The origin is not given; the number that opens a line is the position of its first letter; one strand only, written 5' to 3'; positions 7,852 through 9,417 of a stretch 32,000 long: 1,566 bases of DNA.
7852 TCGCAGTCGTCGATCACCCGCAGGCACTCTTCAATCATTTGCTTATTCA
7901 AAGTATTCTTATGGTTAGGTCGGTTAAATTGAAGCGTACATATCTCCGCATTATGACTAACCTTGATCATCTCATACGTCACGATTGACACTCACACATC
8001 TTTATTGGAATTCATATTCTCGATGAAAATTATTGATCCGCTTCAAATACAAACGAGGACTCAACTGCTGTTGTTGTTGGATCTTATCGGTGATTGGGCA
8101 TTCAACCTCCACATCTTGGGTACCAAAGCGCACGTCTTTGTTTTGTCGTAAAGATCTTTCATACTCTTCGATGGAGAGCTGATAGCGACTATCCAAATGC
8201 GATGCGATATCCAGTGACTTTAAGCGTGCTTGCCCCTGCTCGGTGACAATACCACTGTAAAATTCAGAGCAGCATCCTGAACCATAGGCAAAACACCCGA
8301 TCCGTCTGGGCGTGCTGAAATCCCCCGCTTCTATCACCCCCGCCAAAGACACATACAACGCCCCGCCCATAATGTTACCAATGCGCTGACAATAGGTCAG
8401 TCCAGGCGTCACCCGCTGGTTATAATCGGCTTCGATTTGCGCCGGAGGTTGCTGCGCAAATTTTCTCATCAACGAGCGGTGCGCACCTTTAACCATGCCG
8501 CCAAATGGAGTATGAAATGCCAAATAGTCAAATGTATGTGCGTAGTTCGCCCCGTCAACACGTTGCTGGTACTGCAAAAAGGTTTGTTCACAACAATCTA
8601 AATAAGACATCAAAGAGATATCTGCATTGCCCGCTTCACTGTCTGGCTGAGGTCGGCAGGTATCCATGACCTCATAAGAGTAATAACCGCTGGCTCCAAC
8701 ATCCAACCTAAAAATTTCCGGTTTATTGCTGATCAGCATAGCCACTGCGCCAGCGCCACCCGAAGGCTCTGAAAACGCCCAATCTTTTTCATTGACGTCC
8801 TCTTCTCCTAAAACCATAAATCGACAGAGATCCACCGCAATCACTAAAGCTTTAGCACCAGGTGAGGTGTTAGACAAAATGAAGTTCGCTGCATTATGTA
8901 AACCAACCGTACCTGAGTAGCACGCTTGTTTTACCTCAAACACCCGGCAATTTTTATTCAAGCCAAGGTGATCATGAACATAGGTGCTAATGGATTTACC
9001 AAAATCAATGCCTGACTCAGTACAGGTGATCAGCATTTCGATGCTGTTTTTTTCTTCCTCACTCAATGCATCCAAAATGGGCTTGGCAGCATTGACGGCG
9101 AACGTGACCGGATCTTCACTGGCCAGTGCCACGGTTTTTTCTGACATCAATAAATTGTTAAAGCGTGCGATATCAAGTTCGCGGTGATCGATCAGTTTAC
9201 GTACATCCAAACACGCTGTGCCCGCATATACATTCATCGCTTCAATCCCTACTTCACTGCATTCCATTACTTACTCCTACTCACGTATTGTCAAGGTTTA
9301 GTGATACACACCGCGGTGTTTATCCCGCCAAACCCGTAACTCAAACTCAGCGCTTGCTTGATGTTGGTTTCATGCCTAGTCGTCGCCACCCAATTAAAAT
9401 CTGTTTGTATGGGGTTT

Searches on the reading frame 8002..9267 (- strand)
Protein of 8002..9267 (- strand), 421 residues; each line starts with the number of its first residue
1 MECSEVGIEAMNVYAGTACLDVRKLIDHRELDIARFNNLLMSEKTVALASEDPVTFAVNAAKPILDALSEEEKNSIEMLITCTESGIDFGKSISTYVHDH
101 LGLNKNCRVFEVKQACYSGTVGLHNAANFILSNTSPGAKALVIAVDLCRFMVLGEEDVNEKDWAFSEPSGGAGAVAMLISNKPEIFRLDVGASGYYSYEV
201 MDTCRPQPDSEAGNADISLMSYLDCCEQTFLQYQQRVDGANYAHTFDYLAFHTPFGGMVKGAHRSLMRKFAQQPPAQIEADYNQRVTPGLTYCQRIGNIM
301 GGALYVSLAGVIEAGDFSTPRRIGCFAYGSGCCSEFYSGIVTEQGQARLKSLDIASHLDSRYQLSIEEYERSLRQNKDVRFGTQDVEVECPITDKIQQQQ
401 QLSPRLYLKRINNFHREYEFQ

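Call 5: search_protein_families(library=pfam, proteins=[window:8002-9267:-], max_evalue=0.01)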
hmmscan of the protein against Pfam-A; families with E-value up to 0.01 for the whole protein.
window:8002-9267:- (421 aa): 4 families
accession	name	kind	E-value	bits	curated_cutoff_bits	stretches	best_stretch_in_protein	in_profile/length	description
PF08540.16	HMG_CoA_synt_C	-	4.5e-21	76.2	25.1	2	281-418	139-277/280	Hydroxymethylglutaryl-coenzyme A synthase C terminal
PF01154.23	HMG_CoA_synt_N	-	1.9e-13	51.1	25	1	4-181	3-171/174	Hydroxymethylglutaryl-coenzyme A synthase N terminal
PF00195.25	Chal_sti_synt_N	-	0.00017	21.6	27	1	49-154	95-197/225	Chalcone and stilbene synthases, N-terminal domain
PF08545.16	ACP_syn_III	-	0.0073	16.6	24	0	110-188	1-74/80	3-Oxoacyl-[acyl-carrier-protein (ACP)] synthase III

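Call 6: search_protein_families(library=ncbifam, proteins=[window:8002-9267:-], max_evalue=0.01)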
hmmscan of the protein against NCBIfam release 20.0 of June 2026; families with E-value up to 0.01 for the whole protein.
window:8002-9267:- (421 aa): 11 families
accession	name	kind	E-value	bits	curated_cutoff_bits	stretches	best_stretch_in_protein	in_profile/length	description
TIGR01835.1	HMG-CoA-S_prok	equivalog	2.5e-72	243.8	360.35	1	6-379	1-354/382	hydroxymethylglutaryl-CoA synthase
NF041302.1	HMG_CoAsyn_Halo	equivalog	3.5e-38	131.8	800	2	5-269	3-261/443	hydroxymethylglutaryl-CoA synthase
TIGR01833.1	HMG-CoA-S_euk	equivalog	1.3e-34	120.1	286.2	2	4-274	3-275/457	hydroxymethylglutaryl-CoA synthase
NF003274.0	PRK04262.1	equivalog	2.3e-19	69.6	244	1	21-369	18-337/347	hydroxymethylglutaryl-CoA synthase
TIGR00748.1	HMG_CoA_syn_Arc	equivalog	9.3e-10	38.2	353.35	1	37-345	34-311/345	hydroxymethylglutaryl-CoA synthase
NF006829.0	PRK09352.1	subfamily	1.1e-08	34.5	249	1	43-198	43-190/322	beta-ketoacyl-ACP synthase 3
NF006720.0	PRK09258.1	equivalog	1.9e-08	34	285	1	55-332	63-329/338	3-oxoacyl-ACP synthase III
NF009519.0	PRK12880.1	equivalog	4.3e-08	32.8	436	1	56-147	63-150/353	beta-ketoacyl-ACP synthase III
TIGR00747.1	fabH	subfamily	7.7e-08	31.8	292.1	1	43-198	41-188/322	beta-ketoacyl-ACP synthase III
NF005308.0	PRK06840.1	equivalog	9e-06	24.9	315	1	5-136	4-135/339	3-oxoacyl-ACP synthase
NF005703.0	PRK07515.1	equivalog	0.00041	19.3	304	1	54-149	97-187/373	beta-ketoacyl-ACP synthase III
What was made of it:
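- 8002..9267 (-): tmlH-like HMG-CoA-synthase homologue of the beta-branching cassette. calls 5, 6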
